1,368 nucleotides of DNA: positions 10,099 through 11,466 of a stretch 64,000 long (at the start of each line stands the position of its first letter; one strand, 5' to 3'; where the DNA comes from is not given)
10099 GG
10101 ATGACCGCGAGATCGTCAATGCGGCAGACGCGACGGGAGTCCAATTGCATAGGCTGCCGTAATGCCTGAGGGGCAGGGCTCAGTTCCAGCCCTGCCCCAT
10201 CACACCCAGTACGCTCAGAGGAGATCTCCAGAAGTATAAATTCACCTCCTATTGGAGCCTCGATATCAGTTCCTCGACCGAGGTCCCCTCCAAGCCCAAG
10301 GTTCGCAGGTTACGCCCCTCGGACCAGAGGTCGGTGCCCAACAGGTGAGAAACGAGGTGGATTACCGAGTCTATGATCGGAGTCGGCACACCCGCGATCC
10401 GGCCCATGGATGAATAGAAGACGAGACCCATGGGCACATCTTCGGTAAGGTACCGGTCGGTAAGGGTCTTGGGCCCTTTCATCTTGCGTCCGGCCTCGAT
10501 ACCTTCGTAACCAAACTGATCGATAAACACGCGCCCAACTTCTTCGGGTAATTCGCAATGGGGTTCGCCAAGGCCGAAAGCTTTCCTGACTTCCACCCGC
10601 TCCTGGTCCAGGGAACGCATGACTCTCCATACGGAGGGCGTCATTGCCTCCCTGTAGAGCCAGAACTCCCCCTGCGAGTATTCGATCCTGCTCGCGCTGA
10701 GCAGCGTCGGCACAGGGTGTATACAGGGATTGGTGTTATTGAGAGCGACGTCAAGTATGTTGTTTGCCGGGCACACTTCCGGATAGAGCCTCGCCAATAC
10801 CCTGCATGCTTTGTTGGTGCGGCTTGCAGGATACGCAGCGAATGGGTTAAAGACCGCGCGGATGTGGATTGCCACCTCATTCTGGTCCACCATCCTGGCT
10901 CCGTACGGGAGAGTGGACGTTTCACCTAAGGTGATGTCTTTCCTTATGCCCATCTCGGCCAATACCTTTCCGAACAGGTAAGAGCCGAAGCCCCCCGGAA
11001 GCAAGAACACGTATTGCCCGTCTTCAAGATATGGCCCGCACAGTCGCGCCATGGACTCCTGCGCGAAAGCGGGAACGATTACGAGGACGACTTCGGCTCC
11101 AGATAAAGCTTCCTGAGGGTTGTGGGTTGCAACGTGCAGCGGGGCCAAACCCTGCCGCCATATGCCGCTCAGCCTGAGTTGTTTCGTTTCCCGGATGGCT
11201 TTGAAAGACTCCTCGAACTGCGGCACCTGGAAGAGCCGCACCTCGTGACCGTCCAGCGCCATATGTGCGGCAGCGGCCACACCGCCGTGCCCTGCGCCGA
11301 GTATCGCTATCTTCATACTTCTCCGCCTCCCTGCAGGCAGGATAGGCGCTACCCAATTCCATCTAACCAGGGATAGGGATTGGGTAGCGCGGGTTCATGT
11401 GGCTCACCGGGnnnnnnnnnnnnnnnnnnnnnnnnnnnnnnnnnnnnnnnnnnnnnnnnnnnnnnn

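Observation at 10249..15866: Sigma-54-controlled cluster of two opine-dehydrogenase-family paralogs and a permease-like membrane protein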

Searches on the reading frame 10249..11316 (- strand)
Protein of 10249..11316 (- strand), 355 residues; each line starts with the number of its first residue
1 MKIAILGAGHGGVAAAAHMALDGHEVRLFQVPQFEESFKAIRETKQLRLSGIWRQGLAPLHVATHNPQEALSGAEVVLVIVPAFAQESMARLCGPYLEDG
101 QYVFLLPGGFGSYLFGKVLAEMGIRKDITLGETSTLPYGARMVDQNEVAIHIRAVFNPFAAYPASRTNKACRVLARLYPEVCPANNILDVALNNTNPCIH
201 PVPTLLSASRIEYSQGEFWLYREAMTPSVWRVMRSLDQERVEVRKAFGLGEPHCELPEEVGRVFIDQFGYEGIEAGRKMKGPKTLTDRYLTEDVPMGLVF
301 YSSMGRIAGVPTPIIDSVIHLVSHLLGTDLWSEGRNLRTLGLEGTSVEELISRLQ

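Call 3: search_protein_families(library=pfam, proteins=[window:10249-11316:-])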
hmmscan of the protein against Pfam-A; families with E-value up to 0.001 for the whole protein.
window:10249-11316:- (355 aa): 4 families
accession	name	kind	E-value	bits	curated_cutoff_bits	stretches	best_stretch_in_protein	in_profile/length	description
PF02317.23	Octopine_DH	-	5.4e-39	134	30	1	184-325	2-149/150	NAD/NADP octopine/nopaline dehydrogenase, alpha-helical domain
PF01210.29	NAD_Gly3P_dh_N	-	4e-07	30.6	23.1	1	2-105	1-101/158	NAD-dependent glycerol-3-phosphate dehydrogenase N-terminus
PF02558.23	ApbA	-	2.5e-05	24.4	22.2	1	3-112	1-105/150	Ketopantoate reductase PanE/ApbA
PF03807.23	F420_oxidored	-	8.9e-05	23.5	21.6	1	2-93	1-79/94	NADP oxidoreductase coenzyme F420-dependent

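Call 4: search_protein_families(library=ncbifam, proteins=[window:10249-11316:-])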
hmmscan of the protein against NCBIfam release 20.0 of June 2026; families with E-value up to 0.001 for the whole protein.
window:10249-11316:- (355 aa): 7 families
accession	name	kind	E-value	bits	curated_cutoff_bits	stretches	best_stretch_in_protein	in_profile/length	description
NF000942.0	PRK00094.1-4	subfamily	2.7e-08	33.4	257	1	1-109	3-108/334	NAD(P)H-dependent glycerol-3-phosphate dehydrogenase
TIGR00745.1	apbA_panE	subfamily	7.4e-08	32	141.35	1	2-112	1-107/305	2-dehydropantoate 2-reductase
NF011211.0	PRK14618.1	equivalog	4.1e-07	29.5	489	1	1-87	5-89/328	NAD(P)H-dependent glycerol-3-phosphate dehydrogenase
NF000941.0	PRK00094.1-3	equivalog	1.3e-05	24.6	423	1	2-102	3-100/336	NAD(P)H-dependent glycerol-3-phosphate dehydrogenase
NF000940.0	PRK00094.1-2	subfamily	4.9e-05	23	202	1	1-111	1-107/330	NAD(P)H-dependent glycerol-3-phosphate dehydrogenase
NF000946.0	PRK00094.2-4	equivalog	0.00012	21.1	455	1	2-108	6-109/342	NAD(P)H-dependent glycerol-3-phosphate dehydrogenase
NF009409.0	PRK12770.1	subfamily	0.0004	19.5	343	1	2-30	20-48/360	putative glutamate synthase subunit beta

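Call 6: search_solved_structures(query=window:10249-11316:-, max_evalue=0.01, show_alignments=1)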
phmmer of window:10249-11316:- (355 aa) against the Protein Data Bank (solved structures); distinct sequences matched with E-value up to 0.01: 3.
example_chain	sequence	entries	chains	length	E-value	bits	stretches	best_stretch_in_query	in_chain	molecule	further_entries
1bg6_A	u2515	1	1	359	5e-56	193.6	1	3-348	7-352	N-(1-D-CARBOXYLETHYL)-L-NORVALINE DEHYDROGENASE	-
3iqd_B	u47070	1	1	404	3.6e-13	52.7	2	2-143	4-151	Octopine dehydrogenase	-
3c7a_A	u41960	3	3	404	3.8e-13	52.6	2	2-143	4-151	Octopine dehydrogenase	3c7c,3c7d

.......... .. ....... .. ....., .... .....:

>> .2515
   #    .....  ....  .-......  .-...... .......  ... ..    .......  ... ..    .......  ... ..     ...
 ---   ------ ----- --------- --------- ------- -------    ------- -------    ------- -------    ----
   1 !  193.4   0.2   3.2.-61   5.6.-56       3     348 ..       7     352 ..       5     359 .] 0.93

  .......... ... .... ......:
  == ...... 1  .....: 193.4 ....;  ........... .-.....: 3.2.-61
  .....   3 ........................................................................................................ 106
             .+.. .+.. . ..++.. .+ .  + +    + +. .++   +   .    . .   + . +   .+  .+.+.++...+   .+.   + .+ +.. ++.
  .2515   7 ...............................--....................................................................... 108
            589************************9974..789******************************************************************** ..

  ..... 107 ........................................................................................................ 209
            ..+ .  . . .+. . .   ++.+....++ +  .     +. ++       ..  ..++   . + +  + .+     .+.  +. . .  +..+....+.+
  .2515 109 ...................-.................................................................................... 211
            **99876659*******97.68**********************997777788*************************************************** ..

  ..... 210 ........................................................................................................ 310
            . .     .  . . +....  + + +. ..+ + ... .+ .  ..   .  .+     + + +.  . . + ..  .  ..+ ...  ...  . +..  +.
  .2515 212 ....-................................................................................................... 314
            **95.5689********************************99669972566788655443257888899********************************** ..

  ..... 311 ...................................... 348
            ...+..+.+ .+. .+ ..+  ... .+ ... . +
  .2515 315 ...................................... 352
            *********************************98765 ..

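Call 23: find_homologous_proteins(query=window:10249-11316:-)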
Query window:10249-11316:- (355 aa): 401 proteins with E <= 0.001 among 5037 candidates; the best 120 are listed.
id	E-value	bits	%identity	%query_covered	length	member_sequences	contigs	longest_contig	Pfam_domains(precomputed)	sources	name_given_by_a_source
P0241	8.2e-238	806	100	100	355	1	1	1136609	PF02317.24,PF01210.30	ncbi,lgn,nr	ncbi:MAG: NAD(P)-binding domain-containing protein [Firmicutes bacterium]|nr:NAD(P)-binding domain-c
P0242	6.2e-205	698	85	100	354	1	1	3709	PF02317.24,PF01210.30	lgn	-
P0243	4.6e-187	639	78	94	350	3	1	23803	PF02317.24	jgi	-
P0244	4.2e-171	587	71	100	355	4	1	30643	PF02317.24,PF02558.23,PF01210.30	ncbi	-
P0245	1.0e-163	563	69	96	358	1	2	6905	PF02317.24,PF02558.23,PF01210.30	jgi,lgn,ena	-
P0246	3.2e-157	541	66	100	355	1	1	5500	PF02317.24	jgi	jgi:opine dehydrogenase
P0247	1.8e-155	536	67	100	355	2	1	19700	PF02317.24,PF13450.13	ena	-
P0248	1.6e-149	516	64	100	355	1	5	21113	PF02317.24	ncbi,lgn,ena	-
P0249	2.3e-147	509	64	93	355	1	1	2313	PF02317.24,PF01210.30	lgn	-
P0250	5.4e-145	501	65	100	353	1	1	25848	PF02317.24,PF01210.30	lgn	-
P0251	1.7e-144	499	62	100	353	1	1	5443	PF02317.24,PF07992.21,PF02558.23,PF01210.30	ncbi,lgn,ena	-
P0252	1.1e-137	477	60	100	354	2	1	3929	PF02317.24,PF02558.23,PF01210.30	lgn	-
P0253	2.3e-137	476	61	100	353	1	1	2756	PF02317.24,PF02558.23,PF01210.30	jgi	-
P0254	1.3e-124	434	56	100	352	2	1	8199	PF02317.24,PF02558.23,PF01210.30,PF03807.24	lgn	-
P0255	4.6e-116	406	53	100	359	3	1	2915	PF02317.24,PF01210.30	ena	-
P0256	1.1e-114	401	52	100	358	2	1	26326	PF02317.24,PF01210.30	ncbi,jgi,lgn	-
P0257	1.7e-111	391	52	100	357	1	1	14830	PF02317.24,PF02558.23,PF01210.30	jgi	-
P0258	1.8e-110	388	50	100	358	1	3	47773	PF02317.24,PF02558.23,PF01210.30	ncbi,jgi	jgi:opine dehydrogenase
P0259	1.2e-108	381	51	100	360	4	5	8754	PF02317.24,PF02558.23,PF01210.30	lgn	-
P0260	1.5e-108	381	49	100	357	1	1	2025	PF02317.24,PF01210.30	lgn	-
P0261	2.3e-108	381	51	98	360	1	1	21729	PF02317.24,PF02558.23,PF01210.30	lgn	-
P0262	3.7e-108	380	49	100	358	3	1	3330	PF02317.24,PF01210.30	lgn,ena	-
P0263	5.0e-106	373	50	100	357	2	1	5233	PF02317.24,PF02558.23,PF01210.30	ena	-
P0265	1.8e-93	332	68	60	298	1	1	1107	PF02317.24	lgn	-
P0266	1.7e-92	328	46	96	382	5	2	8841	PF02317.24,PF02558.23,PF01210.30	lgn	-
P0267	4.6e-92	327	45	100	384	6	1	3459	PF02317.24,PF01210.30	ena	-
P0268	1.8e-91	325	44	100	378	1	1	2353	PF02317.24,PF01210.30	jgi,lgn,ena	jgi:opine dehydrogenase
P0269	2.4e-90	321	45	100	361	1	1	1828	PF02317.24,PF02558.23,PF01210.30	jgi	jgi:opine dehydrogenase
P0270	3.7e-90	321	42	98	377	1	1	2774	PF02317.24,PF01210.30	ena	-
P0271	1.4e-89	319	42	100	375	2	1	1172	PF02317.24,PF01210.30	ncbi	-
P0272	3.8e-89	317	43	99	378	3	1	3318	PF02317.24,PF02558.23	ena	-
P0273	7.9e-89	316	43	99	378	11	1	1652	PF02317.24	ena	-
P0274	1.1e-87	313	42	98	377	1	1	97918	PF02317.24,PF01210.30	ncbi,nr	ncbi:MAG: hypothetical protein GY832_09595 [Chloroflexi bacterium]|nr:hypothetical protein [Chlorofl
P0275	2.8e-87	311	44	98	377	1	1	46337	PF02317.24,PF01210.30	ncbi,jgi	jgi:opine dehydrogenase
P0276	4.2e-87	311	43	96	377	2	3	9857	PF02317.24,PF01210.30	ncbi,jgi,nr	ncbi:MAG: dehydrogenase [Deltaproteobacteria bacterium]|nr:dehydrogenase [Deltaproteobacteria bacter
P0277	7.3e-87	310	42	98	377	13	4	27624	PF02317.24,PF01210.30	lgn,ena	-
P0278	5.4e-86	307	43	98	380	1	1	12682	PF02317.24,PF02558.23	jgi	jgi:opine dehydrogenase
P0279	1.5e-85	306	42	98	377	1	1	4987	PF02317.24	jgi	-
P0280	1.7e-85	305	43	99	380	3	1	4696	PF02317.24,PF02558.23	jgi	jgi:opine dehydrogenase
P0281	2.0e-85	305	42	99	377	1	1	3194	PF02317.24,PF01210.30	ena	-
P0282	2.1e-85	305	42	98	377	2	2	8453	PF02317.24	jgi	-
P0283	2.5e-85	305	43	98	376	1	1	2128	PF02317.24,PF01210.30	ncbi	-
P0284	7.8e-85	303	41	100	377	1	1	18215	PF02317.24,PF01210.30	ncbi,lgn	-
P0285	1.1e-84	303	42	98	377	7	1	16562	PF02317.24,PF01210.30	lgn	-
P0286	1.1e-84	303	43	97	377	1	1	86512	PF02317.24,PF01210.30,PF03807.24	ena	-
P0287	1.1e-84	303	43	99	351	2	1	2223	PF02317.24,PF01210.30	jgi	jgi:opine dehydrogenase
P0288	7.3e-84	300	41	98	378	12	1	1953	PF02317.24,PF01210.30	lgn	-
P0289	1.6e-82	296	43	92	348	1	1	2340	PF02317.24,PF02558.23,PF01210.30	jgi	jgi:opine dehydrogenase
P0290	2.5e-82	295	42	98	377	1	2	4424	PF02317.24,PF01210.30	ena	-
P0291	2.4e-80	288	41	98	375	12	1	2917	PF02317.24,PF01210.30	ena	-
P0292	2.6e-79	285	41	98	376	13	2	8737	PF02317.24,PF01210.30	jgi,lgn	-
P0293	3.3e-79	285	39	98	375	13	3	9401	PF02317.24,PF01210.30,PF03807.24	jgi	-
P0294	4.4e-79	284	38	100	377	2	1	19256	PF02317.24,PF01210.30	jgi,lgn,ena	-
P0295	8.1e-78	280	44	99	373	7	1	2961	PF02317.24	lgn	-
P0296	9.6e-78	280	41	95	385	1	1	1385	PF02317.24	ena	-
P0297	1.9e-77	279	41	99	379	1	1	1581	PF02317.24,PF01210.30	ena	-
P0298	5.1e-77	278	40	99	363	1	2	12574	PF02317.24,PF01210.30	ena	-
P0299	2.6e-76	275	41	98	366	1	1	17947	PF02317.24,PF02558.23,PF01210.30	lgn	-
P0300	3.6e-76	275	42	98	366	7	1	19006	PF02317.24,PF02558.23,PF01210.30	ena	-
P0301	3.4e-75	272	39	99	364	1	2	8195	PF02317.24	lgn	-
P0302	3.5e-75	272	41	100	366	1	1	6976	PF02317.24,PF03446.22,PF01210.30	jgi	-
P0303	1.8e-73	266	42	98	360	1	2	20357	PF02317.24,PF01210.30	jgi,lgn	-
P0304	9.4e-73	264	40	98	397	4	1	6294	PF02317.24,PF02558.23,PF01210.30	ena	-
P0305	2.1e-72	262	41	99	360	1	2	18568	PF02317.24,PF01210.30,PF03807.24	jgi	-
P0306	1.1e-71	260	41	100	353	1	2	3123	PF02317.24,PF02558.23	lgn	-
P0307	4.2e-71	258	39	100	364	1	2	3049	PF02317.24,PF01210.30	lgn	-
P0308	8.9e-71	257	39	98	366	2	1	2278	PF02317.24,PF02558.23,PF01210.30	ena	-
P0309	2.0e-70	256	40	98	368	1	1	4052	PF02317.24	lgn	-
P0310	3.6e-70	255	40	100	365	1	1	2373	PF02317.24,PF01210.30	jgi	-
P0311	4.0e-70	255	39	94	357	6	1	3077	PF02317.24,PF02558.23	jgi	-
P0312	5.0e-70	255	39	100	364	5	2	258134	PF02317.24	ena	-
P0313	5.9e-70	254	40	100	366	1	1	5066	PF02317.24,PF02558.23,PF03446.22,PF01210.30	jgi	-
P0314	6.7e-70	254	42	98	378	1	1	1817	PF02317.24,PF02558.23,PF01210.30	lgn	-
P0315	2.9e-69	252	39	100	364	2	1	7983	PF02317.24,PF01210.30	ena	-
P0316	5.1e-69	251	37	98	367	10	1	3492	PF02317.24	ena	-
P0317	7.1e-69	251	39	98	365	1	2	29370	PF02317.24,PF02558.23,PF03446.22,PF01210.30,PF07991.19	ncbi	-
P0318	1.6e-68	250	42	99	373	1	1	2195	PF02317.24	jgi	-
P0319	5.9e-68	248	41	98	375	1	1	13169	PF02317.24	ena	-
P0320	6.6e-68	248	39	99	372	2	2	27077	PF02317.24,PF02558.23,PF01210.30,PF03807.24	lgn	-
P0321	1.2e-67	247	38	99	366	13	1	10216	PF02317.24,PF01210.30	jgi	jgi:opine dehydrogenase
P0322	1.3e-67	247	37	100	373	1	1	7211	PF02317.24,PF01210.30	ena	-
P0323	2.9e-67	245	47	75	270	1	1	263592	PF02317.24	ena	-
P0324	3.1e-67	245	43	75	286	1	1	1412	PF02317.24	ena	-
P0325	3.5e-67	245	40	98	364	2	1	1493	PF02317.24,PF01210.30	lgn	-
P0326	4.1e-67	245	38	99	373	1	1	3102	PF02317.24,PF01210.30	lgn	-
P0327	7.1e-67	244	37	99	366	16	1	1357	PF02317.24,PF01210.30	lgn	-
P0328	1.0e-66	244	42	92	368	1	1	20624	PF02317.24,PF01266.31,PF02558.23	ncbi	-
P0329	1.1e-66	244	39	99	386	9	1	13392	PF02317.24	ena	-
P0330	2.5e-66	242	38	88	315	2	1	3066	PF02317.24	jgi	-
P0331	1.3e-65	240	38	99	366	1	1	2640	PF02317.24,PF01210.30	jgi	jgi:opine dehydrogenase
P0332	5.0e-64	235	36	100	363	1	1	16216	PF02317.24,PF02558.23,PF01210.30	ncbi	-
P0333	6.5e-64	234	38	100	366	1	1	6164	PF02317.24,PF01210.30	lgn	-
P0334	8.5e-64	234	38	100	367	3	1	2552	PF02317.24,PF02558.23,PF03446.22,PF01210.30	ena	-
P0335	9.5e-64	234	38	98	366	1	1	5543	PF02317.24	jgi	jgi:opine dehydrogenase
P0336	1.2e-63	234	38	100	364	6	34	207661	PF02317.24,PF01210.30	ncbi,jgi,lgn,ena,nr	ncbi:MAG: hypothetical protein E6Q90_02280 [Actinobacteria bacterium]|nr:MAG: hypothetical protein E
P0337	1.4e-63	233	36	99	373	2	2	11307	PF02317.24,PF02558.23,PF01210.30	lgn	-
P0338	1.4e-63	233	38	98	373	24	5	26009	PF02317.24,PF02558.23,PF03446.22,PF01210.30,PF03807.24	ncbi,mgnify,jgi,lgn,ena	mgnify:FL=1|jgi:opine dehydrogenase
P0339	1.7e-63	233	39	98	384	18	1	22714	PF02317.24,PF03446.22,PF01210.30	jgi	-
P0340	2.4e-63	233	37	100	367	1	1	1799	PF02317.24,PF01210.30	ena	-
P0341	2.5e-63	233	39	99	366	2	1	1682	PF02317.24,PF01210.30,PF03807.24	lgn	-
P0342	1.4e-62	230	36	99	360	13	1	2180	PF02317.24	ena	-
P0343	1.6e-62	230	37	99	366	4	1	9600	PF02317.24,PF02558.23,PF01210.30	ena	-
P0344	1.7e-62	230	39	99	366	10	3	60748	PF02317.24,PF02558.23,PF01210.30,PF03807.24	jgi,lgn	-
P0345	1.8e-62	230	38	99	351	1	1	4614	PF02317.24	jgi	jgi:opine dehydrogenase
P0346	1.8e-62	230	37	99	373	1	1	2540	PF02317.24,PF02558.23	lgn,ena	-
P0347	2.7e-62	229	39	99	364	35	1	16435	PF02317.24,PF02558.23,PF03446.22,PF01210.30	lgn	-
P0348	3.1e-62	229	38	99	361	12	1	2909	PF02317.24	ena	-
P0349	3.2e-62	229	39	98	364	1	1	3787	PF02317.24,PF02558.23,PF01210.30,PF03807.24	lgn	-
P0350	3.3e-62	229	38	98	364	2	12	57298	PF02317.24,PF02558.23,PF03446.22,PF01210.30,PF03807.24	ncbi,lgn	ncbi:MAG: NAD/NADP octopine/nopaline dehydrogenase family protein [Atribacterota bacterium]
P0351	4.2e-62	228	36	100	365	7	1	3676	PF02317.24,PF03446.22,PF01210.30,PF03807.24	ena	-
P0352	8.7e-62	227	40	96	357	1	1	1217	PF02317.24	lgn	-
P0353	1.2e-61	227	39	88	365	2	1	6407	PF02317.24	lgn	-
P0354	1.5e-61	227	38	100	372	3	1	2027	PF02317.24,PF01210.30,PF03807.24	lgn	-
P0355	2.0e-61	226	36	100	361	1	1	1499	PF02317.24,PF01210.30,PF03807.24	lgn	-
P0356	4.1e-61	225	39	99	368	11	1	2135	PF02317.24,PF02558.23,PF03446.22,PF01210.30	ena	-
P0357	4.8e-61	225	39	100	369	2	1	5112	PF02317.24,PF01210.30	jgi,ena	-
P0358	8.6e-61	224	37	98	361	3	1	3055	PF02317.24,PF01210.30,PF03807.24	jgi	jgi:opine dehydrogenase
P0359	8.9e-61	224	38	99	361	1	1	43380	PF02317.24,PF01210.30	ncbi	-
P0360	1.1e-60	224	35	98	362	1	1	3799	PF02317.24,PF01210.30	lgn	-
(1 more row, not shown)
